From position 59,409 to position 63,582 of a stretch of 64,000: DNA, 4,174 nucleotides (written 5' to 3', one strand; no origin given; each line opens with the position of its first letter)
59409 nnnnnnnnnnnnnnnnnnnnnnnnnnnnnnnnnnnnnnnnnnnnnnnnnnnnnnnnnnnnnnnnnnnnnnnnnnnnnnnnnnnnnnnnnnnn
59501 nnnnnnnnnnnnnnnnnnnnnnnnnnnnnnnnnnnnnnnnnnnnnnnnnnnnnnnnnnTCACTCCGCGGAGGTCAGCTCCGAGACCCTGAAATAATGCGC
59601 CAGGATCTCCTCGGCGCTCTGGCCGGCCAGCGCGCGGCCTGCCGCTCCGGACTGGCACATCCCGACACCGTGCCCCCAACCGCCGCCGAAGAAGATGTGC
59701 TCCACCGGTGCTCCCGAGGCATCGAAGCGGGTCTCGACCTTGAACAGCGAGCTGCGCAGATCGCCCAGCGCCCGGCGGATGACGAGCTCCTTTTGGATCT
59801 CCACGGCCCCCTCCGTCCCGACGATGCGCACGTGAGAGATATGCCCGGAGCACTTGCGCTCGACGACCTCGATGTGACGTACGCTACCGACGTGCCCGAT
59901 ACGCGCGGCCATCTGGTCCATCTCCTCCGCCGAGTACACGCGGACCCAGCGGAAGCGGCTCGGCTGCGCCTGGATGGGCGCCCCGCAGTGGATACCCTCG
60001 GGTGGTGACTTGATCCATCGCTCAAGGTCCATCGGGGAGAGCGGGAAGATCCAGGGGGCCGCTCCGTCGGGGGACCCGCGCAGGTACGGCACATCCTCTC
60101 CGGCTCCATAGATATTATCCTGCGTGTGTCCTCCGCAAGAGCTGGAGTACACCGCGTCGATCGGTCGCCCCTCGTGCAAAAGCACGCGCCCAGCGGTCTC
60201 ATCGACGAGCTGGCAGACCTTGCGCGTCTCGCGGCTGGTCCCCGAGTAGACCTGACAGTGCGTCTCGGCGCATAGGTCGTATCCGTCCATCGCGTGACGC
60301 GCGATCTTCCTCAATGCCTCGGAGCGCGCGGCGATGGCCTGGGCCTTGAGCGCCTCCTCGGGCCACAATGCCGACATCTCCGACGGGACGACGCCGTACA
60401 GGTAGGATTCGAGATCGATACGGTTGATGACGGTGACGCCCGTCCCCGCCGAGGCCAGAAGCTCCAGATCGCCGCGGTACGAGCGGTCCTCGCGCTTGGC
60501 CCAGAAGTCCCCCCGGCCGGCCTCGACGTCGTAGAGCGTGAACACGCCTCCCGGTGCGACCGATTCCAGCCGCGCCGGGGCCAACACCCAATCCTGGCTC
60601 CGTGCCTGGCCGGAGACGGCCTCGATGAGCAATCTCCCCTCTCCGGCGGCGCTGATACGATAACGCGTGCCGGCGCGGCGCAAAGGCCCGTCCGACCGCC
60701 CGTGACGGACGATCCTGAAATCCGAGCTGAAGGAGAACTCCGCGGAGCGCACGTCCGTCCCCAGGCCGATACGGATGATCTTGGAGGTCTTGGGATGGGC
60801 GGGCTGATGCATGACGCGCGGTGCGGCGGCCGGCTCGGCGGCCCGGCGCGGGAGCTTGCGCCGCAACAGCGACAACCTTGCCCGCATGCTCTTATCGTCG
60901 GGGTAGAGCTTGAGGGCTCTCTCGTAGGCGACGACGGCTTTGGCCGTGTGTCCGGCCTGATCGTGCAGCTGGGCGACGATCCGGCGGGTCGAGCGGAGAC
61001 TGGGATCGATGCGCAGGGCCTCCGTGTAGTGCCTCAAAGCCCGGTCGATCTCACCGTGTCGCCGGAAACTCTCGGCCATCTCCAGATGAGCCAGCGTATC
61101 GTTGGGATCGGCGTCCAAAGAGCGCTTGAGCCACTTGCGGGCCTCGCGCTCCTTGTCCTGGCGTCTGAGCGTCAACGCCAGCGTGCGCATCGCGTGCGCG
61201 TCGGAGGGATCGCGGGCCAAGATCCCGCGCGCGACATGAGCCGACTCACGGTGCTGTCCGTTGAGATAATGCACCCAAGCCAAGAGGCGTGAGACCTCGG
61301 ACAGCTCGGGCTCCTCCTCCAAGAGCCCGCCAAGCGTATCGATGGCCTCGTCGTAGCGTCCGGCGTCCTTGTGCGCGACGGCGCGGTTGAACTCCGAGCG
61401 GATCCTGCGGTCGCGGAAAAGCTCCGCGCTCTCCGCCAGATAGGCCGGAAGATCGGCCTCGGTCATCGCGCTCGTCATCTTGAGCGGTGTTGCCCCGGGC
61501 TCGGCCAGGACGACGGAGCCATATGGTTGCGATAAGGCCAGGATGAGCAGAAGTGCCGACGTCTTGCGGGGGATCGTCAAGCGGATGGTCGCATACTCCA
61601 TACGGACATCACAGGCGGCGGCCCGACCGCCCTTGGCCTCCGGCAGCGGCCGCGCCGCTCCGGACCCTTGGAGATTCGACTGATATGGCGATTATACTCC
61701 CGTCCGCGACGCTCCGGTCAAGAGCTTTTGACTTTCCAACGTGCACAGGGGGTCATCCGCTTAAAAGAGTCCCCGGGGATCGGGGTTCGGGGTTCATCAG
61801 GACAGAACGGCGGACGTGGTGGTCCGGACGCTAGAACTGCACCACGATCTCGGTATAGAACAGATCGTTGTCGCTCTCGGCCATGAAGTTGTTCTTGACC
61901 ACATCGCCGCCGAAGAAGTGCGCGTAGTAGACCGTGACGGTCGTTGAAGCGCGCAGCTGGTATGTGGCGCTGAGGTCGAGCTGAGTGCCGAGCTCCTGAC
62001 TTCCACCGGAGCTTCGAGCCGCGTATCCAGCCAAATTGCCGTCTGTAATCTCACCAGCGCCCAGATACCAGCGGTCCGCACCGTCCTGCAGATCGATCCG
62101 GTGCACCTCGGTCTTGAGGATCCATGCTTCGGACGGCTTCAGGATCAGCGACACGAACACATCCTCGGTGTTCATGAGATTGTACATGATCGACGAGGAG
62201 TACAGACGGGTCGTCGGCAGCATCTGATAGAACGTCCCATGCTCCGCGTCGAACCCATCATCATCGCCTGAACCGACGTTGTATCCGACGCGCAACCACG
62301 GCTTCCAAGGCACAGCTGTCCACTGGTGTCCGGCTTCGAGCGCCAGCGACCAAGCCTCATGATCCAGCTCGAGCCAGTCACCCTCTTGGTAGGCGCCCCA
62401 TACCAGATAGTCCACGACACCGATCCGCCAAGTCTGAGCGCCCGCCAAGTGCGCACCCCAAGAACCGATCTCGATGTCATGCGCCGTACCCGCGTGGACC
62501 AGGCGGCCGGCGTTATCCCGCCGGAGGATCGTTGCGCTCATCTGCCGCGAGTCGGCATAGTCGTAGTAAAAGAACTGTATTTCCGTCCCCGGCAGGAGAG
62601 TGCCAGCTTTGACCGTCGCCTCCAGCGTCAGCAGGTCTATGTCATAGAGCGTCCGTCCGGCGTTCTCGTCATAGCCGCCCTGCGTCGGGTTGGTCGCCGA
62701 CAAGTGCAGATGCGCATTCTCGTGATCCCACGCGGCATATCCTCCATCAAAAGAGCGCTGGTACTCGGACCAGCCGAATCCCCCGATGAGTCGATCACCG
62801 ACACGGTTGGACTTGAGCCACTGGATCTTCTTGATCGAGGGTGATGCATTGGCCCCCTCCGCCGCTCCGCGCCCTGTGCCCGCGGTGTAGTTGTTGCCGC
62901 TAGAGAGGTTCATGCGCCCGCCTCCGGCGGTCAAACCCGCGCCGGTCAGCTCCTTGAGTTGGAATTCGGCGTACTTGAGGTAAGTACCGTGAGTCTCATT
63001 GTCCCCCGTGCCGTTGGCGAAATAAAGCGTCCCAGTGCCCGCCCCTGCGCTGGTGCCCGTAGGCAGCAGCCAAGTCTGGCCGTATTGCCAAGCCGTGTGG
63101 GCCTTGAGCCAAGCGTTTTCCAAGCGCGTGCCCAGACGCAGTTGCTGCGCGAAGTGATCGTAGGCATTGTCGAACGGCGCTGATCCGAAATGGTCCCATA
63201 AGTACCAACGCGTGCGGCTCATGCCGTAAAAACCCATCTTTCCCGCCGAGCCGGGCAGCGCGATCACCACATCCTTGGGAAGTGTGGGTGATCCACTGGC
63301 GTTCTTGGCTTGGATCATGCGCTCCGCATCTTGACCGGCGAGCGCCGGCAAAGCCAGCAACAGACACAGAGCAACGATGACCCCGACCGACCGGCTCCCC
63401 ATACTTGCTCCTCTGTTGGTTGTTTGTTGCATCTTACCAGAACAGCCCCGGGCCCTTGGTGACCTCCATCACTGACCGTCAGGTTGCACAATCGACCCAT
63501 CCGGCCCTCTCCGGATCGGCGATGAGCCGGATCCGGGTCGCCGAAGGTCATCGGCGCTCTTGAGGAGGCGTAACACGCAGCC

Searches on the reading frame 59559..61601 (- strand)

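Call 37: search_protein_families(library=pfam, proteins=[window:59559-61601:-], max_evalue=0.0001)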
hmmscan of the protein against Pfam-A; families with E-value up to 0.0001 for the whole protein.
window:59559-61601:- (680 aa): 16 families
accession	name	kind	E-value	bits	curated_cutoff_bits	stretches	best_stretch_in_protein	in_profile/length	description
PF08486.15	SpoIID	-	5.3e-29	101.2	23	1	387-475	3-96/97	Stage II sporulation protein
PF07719.23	TPR_2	-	1.8e-22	77.9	27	0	171-201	3-33/34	Tetratricopeptide repeat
PF13428.12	TPR_14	-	1.3e-17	62.9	23.5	0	207-243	5-41/44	Tetratricopeptide repeat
PF00515.34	TPR_1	-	2.4e-16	59.2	27.8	0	171-201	3-33/34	Tetratricopeptide repeat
PF14559.12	TPR_19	-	9.1e-15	55.2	25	0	114-173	4-63/68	Tetratricopeptide repeat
PF13424.12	TPR_12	-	8.6e-13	48.7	30.1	0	171-234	4-76/77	Tetratricopeptide repeat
PF13432.12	TPR_16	-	1.4e-12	48.3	32.7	1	107-168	3-64/65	Tetratricopeptide repeat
PF13181.12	TPR_8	-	3.9e-10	39.5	25.7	0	210-236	8-34/34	Tetratricopeptide repeat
PF13174.12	TPR_6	-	9.7e-10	38.9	26.3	0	71-99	4-32/33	Tetratricopeptide repeat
PF13414.12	TPR_11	-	2.2e-09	37.3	26.8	0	179-201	4-26/42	TPR repeat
PF13431.12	TPR_17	-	6.2e-09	35.9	24.4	0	158-189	2-33/34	Tetratricopeptide repeat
PF24575.1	TPR_Slam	-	1.7e-08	35.3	35.2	0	70-121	50-101/104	Surface lipoprotein assembly modifier, N-terminal TPR repeats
PF12895.13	ANAPC3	-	2.1e-06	28.4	27.2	0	80-160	2-81/82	Anaphase-promoting complex, cyclosome, subunit 3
PF23914.1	TPR_CcmH_CycH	-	2.4e-06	27.9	42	0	146-198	97-150/158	Cytochrome c-type biogenesis protein H TPR domain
PF13429.12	TPR_15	-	2.9e-06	27.3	26.2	0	208-243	151-186/280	Tetratricopeptide repeat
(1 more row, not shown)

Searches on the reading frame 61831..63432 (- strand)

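Call 37: search_protein_families(library=pfam, proteins=[window:61831-63432:-], max_evalue=0.0001)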
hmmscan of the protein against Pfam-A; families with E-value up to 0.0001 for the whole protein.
window:61831-63432:- (533 aa): 1 family
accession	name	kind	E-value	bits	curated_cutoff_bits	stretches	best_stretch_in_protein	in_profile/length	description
PF13372.12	Alginate_exp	-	7.8e-29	101.1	25.2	1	213-520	108-389/395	Alginate export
